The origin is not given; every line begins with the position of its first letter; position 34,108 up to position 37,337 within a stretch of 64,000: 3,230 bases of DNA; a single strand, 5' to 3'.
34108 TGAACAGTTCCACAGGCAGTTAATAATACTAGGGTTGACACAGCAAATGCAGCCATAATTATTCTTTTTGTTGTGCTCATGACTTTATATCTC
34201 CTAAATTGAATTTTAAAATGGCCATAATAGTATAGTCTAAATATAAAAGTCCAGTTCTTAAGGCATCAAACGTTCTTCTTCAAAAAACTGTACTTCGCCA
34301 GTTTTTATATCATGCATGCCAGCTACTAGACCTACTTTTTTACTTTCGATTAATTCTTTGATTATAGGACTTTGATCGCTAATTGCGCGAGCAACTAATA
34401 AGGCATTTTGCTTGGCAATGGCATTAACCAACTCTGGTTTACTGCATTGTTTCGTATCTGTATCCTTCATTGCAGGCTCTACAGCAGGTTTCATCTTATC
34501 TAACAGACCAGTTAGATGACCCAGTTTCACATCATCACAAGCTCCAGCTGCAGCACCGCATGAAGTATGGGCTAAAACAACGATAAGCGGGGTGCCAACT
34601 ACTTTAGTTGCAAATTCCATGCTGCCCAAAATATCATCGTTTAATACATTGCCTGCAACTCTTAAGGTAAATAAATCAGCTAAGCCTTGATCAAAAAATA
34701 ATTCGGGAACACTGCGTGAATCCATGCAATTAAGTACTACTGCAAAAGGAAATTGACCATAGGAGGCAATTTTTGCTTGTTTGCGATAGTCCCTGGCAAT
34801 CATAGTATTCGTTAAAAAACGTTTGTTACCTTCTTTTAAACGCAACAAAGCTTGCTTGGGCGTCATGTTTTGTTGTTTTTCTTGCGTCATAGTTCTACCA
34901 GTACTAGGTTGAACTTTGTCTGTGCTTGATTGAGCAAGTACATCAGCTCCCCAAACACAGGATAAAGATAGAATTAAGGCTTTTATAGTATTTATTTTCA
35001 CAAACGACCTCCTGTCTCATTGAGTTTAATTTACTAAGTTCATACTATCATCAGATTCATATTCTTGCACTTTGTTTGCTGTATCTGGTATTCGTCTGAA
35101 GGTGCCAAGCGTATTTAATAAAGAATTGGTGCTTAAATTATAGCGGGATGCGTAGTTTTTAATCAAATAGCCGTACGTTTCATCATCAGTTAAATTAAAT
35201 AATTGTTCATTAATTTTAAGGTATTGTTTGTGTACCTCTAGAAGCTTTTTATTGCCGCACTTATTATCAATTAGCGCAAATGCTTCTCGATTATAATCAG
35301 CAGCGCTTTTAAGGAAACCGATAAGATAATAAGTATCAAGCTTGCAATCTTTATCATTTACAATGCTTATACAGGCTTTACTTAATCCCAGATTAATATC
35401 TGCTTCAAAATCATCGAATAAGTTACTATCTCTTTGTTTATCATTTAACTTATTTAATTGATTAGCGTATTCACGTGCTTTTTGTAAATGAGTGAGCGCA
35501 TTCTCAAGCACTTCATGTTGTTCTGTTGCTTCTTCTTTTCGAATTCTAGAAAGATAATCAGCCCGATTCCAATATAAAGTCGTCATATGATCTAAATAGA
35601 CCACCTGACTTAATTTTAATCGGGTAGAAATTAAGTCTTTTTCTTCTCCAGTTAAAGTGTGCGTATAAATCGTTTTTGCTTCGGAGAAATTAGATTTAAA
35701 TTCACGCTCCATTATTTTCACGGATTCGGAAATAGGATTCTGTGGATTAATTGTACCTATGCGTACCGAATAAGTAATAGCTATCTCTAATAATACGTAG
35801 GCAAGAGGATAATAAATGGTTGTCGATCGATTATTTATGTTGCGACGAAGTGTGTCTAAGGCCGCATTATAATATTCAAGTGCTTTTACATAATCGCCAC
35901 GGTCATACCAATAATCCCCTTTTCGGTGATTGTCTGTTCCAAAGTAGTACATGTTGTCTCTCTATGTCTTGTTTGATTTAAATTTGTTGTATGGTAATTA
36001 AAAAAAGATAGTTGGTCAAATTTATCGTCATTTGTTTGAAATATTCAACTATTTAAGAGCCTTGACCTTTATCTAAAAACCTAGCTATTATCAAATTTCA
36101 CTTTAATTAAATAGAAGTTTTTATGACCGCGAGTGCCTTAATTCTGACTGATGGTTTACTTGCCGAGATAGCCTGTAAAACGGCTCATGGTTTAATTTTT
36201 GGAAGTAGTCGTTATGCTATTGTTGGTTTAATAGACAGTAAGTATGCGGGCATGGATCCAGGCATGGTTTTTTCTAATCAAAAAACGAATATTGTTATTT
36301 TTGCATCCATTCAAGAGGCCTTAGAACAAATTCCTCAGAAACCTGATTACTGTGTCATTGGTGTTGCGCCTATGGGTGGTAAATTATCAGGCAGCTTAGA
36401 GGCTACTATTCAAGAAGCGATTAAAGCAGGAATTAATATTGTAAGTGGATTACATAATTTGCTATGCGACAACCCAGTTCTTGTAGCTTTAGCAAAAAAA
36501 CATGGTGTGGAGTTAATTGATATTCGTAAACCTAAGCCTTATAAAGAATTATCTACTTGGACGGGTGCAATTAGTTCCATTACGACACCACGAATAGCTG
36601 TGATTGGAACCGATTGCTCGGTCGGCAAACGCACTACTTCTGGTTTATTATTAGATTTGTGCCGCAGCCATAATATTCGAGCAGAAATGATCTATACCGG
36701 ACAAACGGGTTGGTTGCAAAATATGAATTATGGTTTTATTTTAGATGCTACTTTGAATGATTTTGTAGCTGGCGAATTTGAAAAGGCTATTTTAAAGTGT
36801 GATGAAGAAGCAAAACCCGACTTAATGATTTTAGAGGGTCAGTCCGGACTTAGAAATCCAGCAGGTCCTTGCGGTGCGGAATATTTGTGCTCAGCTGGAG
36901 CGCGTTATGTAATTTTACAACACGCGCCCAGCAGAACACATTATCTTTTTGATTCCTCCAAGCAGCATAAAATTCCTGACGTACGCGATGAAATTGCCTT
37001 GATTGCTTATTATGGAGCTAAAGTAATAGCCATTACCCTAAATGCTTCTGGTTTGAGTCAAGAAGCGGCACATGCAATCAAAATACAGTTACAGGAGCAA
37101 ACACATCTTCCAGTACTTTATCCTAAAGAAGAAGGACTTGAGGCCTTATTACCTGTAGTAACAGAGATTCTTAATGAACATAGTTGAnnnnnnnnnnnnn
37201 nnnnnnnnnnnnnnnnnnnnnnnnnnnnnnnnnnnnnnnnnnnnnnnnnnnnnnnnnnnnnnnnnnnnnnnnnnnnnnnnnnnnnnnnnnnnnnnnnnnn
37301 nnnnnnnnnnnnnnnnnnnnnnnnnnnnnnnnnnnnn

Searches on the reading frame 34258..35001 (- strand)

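Call 3: search_protein_families(library=pfam, proteins=[window:34258-35001:-])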
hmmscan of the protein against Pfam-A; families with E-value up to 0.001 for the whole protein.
window:34258-35001:- (247 aa): 1 family
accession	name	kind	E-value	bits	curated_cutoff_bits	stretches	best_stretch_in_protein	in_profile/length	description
PF00484.24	Pro_CA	-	1.5e-33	116.7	25.7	1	87-237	1-156/156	Carbonic anhydrase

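Call 4: search_protein_families(library=ncbifam, proteins=[window:34258-35001:-])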
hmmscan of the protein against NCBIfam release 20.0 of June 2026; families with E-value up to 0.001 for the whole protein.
window:34258-35001:- (247 aa): 1 family
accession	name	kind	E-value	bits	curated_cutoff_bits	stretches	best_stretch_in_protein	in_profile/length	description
NF011765.0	PRK15219.1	subfamily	6.5e-68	228.8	221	1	22-241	27-245/245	carbonic anhydrase family protein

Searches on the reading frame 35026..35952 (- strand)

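Call 3: search_protein_families(library=pfam, proteins=[window:35026-35952:-])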
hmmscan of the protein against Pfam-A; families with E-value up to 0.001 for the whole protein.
window:35026-35952:- (308 aa): 1 family
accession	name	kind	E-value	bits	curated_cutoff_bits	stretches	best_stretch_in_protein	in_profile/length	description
PF07719.23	TPR_2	-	0.00021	21.6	27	0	9-33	5-29/34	Tetratricopeptide repeat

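Call 4: search_protein_families(library=ncbifam, proteins=[window:35026-35952:-])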
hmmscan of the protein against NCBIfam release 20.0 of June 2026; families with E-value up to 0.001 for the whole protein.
window:35026-35952:- (308 aa): 0 families

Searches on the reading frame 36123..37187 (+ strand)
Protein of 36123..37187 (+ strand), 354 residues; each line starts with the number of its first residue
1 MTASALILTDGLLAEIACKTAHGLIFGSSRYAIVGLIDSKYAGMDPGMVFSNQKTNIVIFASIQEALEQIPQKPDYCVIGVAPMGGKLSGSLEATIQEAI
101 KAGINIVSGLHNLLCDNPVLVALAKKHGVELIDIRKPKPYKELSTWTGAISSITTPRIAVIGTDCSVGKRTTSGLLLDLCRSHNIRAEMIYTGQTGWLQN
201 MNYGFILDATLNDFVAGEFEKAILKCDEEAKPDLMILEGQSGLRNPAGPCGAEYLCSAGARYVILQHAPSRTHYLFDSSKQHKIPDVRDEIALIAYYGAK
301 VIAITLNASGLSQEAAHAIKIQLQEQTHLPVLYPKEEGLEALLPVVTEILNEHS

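Call 3: search_protein_families(library=pfam, proteins=[window:36123-37187:+])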
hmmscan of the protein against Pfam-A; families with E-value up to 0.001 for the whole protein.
window:36123-37187:+ (354 aa): 2 families
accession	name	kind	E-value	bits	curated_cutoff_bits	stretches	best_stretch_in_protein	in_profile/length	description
PF07755.17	DUF1611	-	8.1e-50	169.5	25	1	145-343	2-201/201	Domain of unknown function (DUF1611_C) P-loop domain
PF17396.8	DUF1611_N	-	3.4e-26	91.8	22.6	1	41-137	3-95/95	Domain of unknown function (DUF1611_N) Rossmann-like domain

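Call 4: search_protein_families(library=ncbifam, proteins=[window:36123-37187:+])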
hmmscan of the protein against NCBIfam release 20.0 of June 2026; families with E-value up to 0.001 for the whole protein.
window:36123-37187:+ (354 aa): 1 family
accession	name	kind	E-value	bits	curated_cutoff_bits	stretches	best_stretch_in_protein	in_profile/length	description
NF041892.1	DgcN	equivalog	4.5e-41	140.9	480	1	77-343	60-323/326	N-acetyltransferase DgcN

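Call 45: search_solved_structures(query=window:36123-37184:+, max_evalue=0.001)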
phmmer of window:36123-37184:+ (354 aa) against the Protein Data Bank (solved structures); distinct sequences matched with E-value up to 0.001: 3.
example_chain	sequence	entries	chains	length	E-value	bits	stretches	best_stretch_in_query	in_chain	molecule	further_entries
2g0t_A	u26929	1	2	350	4.7e-36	128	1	5-307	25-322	conserved hypothetical protein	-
7xrj_A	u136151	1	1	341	1.3e-27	100.2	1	76-353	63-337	Putative NAD-dependent epimerase/dehydratase family protein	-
2obn_A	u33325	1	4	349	3.5e-26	95.5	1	6-345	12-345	Hypothetical protein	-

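Call 63: find_related_loci(query=window:36123-37187:+, collection=metagenome_contigs, flank=10000)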
Query window:36123-37187:+ (354 aa) in metagenome_contigs; peptide patterns used: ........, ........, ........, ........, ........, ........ (x = any residue, [..] = any of these).
92 stretches matched a pattern, but none encodes a relative of the query by tblastn (E <= 1e-3).

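Call 64: find_homologous_proteins(query=window:36123-37187:+)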
Query window:36123-37187:+ (354 aa): 3645 proteins with E <= 0.001 among 7454 candidates; the best 120 are listed.
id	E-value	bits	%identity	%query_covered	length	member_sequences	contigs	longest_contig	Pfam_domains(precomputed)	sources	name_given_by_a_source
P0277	1.9e-221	752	95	100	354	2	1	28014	PF07755.18,PF17396.9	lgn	-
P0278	8.2e-149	514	63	100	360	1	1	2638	PF07755.18,PF17396.9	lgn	-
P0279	5.9e-147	507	63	100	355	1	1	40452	PF07755.18,PF17396.9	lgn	-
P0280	6.1e-147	507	63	99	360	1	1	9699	PF07755.18,PF17396.9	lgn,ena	-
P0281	2.1e-145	502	63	99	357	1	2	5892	PF07755.18,PF17396.9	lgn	-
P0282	7.2e-145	501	61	99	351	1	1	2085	PF07755.18,PF17396.9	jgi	jgi:uncharacterized NAD-dependent epimerase/dehydratase family protein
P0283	3.4e-141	489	62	99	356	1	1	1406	PF07755.18,PF17396.9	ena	-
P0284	2.3e-140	486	62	98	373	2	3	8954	PF07755.18,PF17396.9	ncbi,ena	-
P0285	4.3e-139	482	61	98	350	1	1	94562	PF07755.18,PF17396.9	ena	-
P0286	5.5e-139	481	59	100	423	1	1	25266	PF07755.18,PF17396.9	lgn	-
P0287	1.3e-138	480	60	100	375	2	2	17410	PF07755.18,PF17396.9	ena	-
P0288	6.3e-137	474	57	100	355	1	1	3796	PF07755.18,PF17396.9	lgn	-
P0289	5.9e-134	465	58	98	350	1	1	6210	PF07755.18,PF17396.9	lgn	-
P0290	2.4e-133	463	59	100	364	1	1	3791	PF07755.18,PF17396.9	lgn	-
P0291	2.6e-133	463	58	98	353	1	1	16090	PF07755.18,PF17396.9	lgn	-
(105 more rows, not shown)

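Call 66: find_encoding_contigs(protein=P0279, flank=10000, max_places=2)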
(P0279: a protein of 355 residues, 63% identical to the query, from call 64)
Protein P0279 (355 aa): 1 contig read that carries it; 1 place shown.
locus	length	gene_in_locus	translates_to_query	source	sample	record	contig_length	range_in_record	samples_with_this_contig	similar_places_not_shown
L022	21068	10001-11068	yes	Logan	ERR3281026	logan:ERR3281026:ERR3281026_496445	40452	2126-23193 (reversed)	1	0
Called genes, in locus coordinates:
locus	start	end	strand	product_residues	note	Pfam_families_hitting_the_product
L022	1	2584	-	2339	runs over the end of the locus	PF00501:AMP-binding, PF00550:PP-binding, PF23297:ACP_SdgA_C, PF00109:ketoacyl-synt, PF02801:Ketoacyl-synt_C, PF16197:KAsynt_C_assoc, PF22336:RhiE-like_linker, PF22621:CurL-like_PKS_C, +9 more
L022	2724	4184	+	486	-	PF13426:PAS_9 (weak), PF00989:PAS, PF08448:PAS_4, PF13426:PAS_9, PF02518:HATPase_c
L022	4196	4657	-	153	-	PF00072:Response_reg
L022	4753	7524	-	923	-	PF12796:Ank_2 (faint)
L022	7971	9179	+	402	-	-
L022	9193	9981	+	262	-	PF03180:Lipoprotein_9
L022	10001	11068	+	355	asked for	PF17396:DUF1611_N, PF07755:DUF1611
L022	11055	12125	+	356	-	PF02746:MR_MLE_N, PF13378:MR_MLE_C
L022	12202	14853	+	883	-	PF12796:Ank_2 (faint)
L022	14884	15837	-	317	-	-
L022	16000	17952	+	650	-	PF00330:Aconitase, PF00694:Aconitase_C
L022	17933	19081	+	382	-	PF04107:GCS2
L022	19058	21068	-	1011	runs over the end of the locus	PF12796:Ank_2 (faint)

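Call 67: find_related_loci(query=A3, collection=metagenome_contigs, flank=10000)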
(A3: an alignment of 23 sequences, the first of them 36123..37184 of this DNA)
Query A3 (354 aa) in metagenome_contigs; peptide patterns used: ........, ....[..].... (x = any residue, [..] = any of these).
600 stretches matched a pattern (row limit reached: there are more); 564 encode a relative of the query (tblastn E <= 1e-3); the best 80 are kept; 80 distinct loci.
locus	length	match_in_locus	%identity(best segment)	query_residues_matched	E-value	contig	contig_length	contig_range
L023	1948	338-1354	53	4-350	1e-126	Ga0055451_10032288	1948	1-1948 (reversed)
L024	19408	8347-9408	50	1-354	1e-118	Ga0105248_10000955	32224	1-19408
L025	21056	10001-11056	50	1-352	1e-118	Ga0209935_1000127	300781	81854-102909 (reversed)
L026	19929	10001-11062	50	1-354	2e-118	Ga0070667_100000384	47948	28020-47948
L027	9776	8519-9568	52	1-350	1e-117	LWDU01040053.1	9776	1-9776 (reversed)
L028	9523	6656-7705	51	1-350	4e-117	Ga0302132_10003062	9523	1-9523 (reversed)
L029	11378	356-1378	51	4-343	8e-116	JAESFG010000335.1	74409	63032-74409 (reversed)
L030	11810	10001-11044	49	1-348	8e-116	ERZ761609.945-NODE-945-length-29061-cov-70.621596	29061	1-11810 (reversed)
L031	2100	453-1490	51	1-350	1e-122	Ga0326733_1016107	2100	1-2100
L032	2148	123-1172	49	1-350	3e-122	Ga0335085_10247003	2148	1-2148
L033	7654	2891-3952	46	1-353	8e-115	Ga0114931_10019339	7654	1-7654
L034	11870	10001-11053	51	4-354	2e-114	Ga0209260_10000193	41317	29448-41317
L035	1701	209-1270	50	1-354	8e-123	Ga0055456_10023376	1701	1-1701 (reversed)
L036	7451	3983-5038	48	1-352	1e-113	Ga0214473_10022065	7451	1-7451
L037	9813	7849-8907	49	2-354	2e-112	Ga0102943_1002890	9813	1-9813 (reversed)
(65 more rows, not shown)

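Call 81: search_protein_families(library=pfam, alignment_id=A5, max_evalue=0.00001)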
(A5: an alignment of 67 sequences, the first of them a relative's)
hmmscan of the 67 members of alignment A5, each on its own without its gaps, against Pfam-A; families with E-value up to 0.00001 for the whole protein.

A. member 1, L022:9193-9978:+ (262 aa): 1 family
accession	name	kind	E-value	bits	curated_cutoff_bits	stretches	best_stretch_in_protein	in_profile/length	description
PF03180.19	Lipoprotein_9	-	3.1e-83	279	27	1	24-262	2-236/236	NlpA lipoprotein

B. families by the number of members that match (of 67 scanned): 95 families (the first 25 are shown)
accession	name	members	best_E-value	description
PF01979.26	Amidohydro_1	12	2.6e-67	Amidohydrolase family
PF07969.17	Amidohydro_3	12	1.4e-31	Amidohydrolase family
PF00144.29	Beta-lactamase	6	1.2e-59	Beta-lactamase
PF13520.12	AA_permease_2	5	1.8e-61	Amino acid permease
PF00324.27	AA_permease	5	8.9e-35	Amino acid permease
PF13404.12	HTH_AsnC-type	3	9.3e-14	AsnC-type helix-turn-helix domain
PF13412.12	HTH_24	3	1.2e-13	Winged helix-turn-helix DNA-binding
PF01037.27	AsnC_trans_reg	3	6.3e-09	Lrp/AsnC ligand binding domain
PF25183.1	OMP_b-brl_4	2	1.1e-44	Outer membrane beta barrel domain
PF13620.12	CarboxypepD_reg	2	5.4e-19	Carboxypeptidase regulatory-like domain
PF00593.30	TonB_dep_Rec_b-barrel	2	3.7e-15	TonB dependent receptor-like, beta-barrel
PF07733.18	DNA_pol3_alpha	1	3.4e-90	Bacterial DNA polymerase III alpha NTPase domain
PF03180.19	Lipoprotein_9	1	3.1e-83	NlpA lipoprotein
PF00202.27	Aminotran_3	1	1e-80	Aminotransferase class-III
PF00291.31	PALP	1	2.6e-80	Pyridoxal-phosphate dependent enzyme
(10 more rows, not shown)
